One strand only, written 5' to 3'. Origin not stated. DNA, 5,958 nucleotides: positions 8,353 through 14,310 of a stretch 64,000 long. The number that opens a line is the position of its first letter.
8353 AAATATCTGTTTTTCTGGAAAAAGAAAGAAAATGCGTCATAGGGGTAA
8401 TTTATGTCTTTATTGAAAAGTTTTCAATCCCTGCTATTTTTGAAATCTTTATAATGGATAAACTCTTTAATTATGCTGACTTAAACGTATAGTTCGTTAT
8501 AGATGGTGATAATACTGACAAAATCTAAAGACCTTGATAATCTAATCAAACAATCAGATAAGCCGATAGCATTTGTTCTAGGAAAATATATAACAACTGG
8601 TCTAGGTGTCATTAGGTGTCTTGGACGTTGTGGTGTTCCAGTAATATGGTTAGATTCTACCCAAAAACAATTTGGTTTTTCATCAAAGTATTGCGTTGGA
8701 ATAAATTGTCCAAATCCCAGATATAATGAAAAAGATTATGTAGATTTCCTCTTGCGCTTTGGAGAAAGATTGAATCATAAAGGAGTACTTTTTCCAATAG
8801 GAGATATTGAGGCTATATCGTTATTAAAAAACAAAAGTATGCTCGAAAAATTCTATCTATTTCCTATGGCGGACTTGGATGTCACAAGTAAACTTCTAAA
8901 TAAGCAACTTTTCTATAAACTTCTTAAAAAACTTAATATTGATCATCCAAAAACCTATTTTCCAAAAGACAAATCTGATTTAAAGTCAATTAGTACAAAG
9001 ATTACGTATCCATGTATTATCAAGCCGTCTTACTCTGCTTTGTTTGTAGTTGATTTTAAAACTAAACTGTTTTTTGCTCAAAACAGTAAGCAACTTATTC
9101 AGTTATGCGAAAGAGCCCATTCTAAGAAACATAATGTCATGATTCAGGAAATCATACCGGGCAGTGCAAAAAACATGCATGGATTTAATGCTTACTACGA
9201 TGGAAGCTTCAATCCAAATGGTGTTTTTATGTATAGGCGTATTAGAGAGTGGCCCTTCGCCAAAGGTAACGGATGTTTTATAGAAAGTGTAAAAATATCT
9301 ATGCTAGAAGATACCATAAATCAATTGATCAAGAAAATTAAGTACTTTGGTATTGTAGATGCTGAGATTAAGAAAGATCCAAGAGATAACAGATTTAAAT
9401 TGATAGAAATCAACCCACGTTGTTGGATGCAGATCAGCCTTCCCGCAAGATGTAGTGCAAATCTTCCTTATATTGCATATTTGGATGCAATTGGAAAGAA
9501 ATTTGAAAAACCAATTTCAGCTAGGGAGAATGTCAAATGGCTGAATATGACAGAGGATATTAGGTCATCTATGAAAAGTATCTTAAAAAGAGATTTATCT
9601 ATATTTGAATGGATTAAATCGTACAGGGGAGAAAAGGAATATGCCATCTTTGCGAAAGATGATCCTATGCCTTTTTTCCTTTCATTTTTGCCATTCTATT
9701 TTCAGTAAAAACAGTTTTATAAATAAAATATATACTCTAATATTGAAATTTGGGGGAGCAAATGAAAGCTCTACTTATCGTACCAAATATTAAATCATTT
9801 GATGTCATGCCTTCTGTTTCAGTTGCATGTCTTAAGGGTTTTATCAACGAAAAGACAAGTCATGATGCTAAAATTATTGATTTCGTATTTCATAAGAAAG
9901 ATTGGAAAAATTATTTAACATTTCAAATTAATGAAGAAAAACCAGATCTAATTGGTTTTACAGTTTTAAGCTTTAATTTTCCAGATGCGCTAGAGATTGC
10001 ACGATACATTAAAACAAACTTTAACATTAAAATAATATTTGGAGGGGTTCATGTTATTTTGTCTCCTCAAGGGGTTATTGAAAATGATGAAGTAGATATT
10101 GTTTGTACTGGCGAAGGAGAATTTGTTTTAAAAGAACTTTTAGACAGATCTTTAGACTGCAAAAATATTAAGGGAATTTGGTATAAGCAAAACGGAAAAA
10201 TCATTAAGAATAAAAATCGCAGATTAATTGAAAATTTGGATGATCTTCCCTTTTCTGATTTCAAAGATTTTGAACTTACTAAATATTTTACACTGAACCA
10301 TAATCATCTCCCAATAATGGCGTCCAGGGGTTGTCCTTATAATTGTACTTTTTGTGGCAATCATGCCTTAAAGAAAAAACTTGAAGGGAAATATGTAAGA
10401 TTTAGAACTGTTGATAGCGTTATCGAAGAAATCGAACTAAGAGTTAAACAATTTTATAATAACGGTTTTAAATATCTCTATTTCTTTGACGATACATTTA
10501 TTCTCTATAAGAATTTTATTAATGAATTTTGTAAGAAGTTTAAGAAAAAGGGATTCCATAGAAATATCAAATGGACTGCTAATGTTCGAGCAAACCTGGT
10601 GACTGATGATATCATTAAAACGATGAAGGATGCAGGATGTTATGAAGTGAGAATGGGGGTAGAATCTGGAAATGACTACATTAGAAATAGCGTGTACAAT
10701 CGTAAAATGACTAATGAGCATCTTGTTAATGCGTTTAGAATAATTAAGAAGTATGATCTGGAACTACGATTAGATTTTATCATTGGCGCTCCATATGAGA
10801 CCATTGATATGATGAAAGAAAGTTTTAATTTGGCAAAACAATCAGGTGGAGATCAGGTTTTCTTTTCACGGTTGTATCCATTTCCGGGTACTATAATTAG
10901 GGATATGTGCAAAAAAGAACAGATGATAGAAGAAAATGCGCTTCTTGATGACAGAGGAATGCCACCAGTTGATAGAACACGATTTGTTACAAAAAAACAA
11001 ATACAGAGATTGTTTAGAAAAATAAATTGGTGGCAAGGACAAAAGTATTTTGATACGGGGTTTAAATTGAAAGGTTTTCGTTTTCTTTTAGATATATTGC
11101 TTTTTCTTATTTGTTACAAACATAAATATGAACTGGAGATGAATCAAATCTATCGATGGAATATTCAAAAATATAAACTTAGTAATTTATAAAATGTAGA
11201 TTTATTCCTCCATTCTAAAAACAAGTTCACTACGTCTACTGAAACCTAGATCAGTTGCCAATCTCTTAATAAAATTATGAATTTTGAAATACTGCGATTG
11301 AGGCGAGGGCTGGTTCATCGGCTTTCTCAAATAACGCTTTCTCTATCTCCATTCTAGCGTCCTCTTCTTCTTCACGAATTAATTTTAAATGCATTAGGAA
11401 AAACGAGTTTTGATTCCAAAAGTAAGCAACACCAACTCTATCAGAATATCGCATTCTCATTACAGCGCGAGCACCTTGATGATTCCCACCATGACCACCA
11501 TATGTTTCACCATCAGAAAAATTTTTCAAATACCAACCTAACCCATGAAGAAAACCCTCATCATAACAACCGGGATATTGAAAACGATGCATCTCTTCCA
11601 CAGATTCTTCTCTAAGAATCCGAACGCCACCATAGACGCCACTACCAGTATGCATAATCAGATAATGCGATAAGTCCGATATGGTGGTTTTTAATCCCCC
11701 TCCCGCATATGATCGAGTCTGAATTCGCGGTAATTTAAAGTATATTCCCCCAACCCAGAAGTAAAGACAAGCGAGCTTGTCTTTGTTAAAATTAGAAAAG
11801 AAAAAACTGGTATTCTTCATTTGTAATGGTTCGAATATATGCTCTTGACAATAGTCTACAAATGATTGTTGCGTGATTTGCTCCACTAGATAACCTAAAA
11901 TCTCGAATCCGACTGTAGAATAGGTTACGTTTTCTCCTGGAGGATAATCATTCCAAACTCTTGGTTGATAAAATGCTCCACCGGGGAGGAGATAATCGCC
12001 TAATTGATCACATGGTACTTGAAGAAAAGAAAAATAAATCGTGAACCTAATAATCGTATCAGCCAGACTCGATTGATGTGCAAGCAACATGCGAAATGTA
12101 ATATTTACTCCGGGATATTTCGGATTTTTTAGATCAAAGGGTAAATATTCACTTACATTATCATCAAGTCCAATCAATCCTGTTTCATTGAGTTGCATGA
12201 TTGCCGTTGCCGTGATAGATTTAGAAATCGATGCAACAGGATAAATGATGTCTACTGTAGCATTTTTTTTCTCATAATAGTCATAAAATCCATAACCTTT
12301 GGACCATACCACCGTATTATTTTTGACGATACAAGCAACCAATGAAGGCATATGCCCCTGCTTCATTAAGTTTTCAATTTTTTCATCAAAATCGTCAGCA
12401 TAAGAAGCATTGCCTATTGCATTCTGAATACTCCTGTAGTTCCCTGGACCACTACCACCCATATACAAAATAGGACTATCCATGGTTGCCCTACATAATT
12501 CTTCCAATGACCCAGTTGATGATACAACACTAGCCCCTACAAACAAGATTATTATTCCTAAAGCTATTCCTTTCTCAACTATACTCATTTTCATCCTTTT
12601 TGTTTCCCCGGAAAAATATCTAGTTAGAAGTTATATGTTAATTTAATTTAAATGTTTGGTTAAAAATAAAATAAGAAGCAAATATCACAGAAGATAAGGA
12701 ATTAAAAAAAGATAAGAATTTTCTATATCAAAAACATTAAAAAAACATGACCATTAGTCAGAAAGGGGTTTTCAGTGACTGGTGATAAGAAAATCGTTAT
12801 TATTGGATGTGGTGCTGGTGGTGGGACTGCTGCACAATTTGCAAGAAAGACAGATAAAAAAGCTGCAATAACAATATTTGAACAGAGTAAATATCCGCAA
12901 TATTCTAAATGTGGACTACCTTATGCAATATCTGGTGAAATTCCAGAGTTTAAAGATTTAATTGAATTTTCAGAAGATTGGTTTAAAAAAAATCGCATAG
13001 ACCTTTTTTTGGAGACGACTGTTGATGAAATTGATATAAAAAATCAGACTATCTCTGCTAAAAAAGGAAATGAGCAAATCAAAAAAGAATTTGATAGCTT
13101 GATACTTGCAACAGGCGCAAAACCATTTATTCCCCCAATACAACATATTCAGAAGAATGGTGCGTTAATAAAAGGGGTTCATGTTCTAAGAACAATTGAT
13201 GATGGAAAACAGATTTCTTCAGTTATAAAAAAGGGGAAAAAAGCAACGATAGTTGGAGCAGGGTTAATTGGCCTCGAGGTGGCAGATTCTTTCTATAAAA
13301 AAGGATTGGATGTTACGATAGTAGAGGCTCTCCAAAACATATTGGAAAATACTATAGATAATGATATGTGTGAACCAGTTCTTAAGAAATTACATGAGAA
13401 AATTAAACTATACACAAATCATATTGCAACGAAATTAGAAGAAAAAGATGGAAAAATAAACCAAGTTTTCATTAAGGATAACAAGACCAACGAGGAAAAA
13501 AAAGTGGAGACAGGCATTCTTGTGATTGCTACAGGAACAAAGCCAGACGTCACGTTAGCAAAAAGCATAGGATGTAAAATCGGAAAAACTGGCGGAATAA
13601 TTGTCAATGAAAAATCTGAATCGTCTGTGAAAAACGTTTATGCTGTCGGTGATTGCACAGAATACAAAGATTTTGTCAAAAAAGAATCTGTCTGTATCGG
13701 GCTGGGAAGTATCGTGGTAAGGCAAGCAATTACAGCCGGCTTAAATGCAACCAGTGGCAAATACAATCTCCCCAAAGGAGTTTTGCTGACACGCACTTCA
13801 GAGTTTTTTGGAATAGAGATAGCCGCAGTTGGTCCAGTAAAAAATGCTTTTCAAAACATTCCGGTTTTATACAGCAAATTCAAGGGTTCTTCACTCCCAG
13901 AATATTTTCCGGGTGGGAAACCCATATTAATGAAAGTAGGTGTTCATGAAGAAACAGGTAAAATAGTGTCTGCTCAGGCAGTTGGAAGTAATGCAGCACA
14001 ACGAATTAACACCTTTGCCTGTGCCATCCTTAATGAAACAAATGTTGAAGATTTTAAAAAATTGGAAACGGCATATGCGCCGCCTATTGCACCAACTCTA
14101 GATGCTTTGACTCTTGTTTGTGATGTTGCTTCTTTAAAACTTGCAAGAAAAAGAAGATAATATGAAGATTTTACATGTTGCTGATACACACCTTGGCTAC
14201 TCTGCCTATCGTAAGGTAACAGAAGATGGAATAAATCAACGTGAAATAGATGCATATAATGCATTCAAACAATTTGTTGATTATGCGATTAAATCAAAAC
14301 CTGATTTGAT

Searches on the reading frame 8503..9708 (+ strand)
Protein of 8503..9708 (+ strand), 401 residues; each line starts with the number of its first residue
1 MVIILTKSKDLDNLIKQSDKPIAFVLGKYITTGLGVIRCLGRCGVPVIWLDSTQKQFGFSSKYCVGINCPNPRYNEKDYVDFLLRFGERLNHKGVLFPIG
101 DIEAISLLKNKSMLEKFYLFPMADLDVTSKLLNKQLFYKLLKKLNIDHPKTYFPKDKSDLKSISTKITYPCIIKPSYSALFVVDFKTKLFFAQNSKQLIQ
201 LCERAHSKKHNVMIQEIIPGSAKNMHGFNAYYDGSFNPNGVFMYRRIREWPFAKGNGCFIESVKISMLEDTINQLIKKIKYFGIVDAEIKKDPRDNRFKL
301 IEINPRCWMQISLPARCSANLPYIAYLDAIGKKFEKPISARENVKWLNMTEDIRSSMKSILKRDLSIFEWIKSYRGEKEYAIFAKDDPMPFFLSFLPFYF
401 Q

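Call 68: search_protein_families(library=pfam, proteins=[window:8503-9708:+], max_evalue=0.00001)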
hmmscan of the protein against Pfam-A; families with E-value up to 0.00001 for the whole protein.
window:8503-9708:+ (401 aa): 1 family
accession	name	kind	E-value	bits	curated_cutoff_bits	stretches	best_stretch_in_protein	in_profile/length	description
PF02786.22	CPSase_L_D2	-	4.5e-06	26.8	19.8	0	261-307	134-180/211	Carbamoyl-phosphate synthase L chain, ATP binding domain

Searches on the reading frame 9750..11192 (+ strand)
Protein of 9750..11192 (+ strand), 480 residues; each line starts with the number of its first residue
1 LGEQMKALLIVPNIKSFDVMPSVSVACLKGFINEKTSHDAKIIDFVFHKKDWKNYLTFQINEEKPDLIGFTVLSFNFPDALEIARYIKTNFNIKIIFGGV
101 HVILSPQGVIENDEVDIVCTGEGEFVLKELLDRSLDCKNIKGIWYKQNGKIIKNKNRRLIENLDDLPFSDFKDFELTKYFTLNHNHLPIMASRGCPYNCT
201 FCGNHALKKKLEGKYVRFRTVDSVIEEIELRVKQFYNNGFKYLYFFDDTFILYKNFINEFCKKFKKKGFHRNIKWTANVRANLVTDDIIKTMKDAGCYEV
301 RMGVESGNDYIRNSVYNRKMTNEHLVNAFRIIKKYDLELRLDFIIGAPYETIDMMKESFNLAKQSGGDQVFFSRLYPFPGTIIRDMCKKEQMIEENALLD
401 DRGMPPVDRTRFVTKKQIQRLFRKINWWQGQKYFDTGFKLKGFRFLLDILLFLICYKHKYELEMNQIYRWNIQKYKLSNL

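Call 68: search_protein_families(library=pfam, proteins=[window:9750-11192:+], max_evalue=0.00001)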
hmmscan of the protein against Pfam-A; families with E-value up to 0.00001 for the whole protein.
window:9750-11192:+ (480 aa): 2 families
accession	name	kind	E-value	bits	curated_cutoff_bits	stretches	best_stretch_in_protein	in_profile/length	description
PF04055.27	Radical_SAM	-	5.3e-21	75.9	29.5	1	192-361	4-165/166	Radical SAM superfamily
PF02310.24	B12-binding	-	4.1e-13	49.6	32.1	1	19-130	11-120/121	B12 binding domain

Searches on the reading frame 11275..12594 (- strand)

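Call 68: search_protein_families(library=pfam, proteins=[window:11275-12594:-], max_evalue=0.00001)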
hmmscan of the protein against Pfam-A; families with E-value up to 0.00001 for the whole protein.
window:11275-12594:- (439 aa): 1 family
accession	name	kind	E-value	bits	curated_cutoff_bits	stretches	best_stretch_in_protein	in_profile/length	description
PF00144.29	Beta-lactamase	-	6.5e-56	190.3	27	1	69-397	1-312/329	Beta-lactamase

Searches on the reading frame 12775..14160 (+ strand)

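Call 68: search_protein_families(library=pfam, proteins=[window:12775-14160:+], max_evalue=0.00001)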
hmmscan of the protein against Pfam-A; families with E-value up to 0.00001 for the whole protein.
window:12775-14160:+ (461 aa): 10 families
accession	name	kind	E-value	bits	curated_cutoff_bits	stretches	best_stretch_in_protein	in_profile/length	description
PF07992.20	Pyr_redox_2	-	2.7e-52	178.4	26.1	1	5-295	1-277/291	Pyridine nucleotide-disulphide oxidoreductase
PF00070.33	Pyr_redox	-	4.7e-17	62.7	22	1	156-234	1-80/82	Pyridine nucleotide-disulphide oxidoreductase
PF13738.12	Pyr_redox_3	-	8.9e-13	48.6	30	1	152-292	162-305/305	Pyridine nucleotide-disulphide oxidoreductase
PF02852.28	Pyr_redox_dim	-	7e-09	36.3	25.3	1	344-439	6-103/110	Pyridine nucleotide-disulphide oxidoreductase, dimerisation domain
PF00890.30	FAD_binding_2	-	7e-09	35.8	20.4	0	196-258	142-206/414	FAD binding domain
PF01266.30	DAO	-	3.2e-08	33.9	27.9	0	158-185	3-30/353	FAD dependent oxidoreductase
PF03486.20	HI0933_like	-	2.1e-07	31.1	50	0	60-116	109-165/244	HI0933-like protein Rossmann domain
PF13450.12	NAD_binding_8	-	2.1e-06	28.4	21.9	0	9-38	1-28/68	NAD(P)-binding Rossmann-like domain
PF13434.12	Lys_Orn_oxgnase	-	3.1e-06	27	21.3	0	92-179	133-213/339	L-lysine 6-monooxygenase/L-ornithine 5-monooxygenase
PF02737.24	3HCDH_N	-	3.7e-06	27.4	22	0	156-221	1-64/180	3-hydroxyacyl-CoA dehydrogenase, NAD binding domain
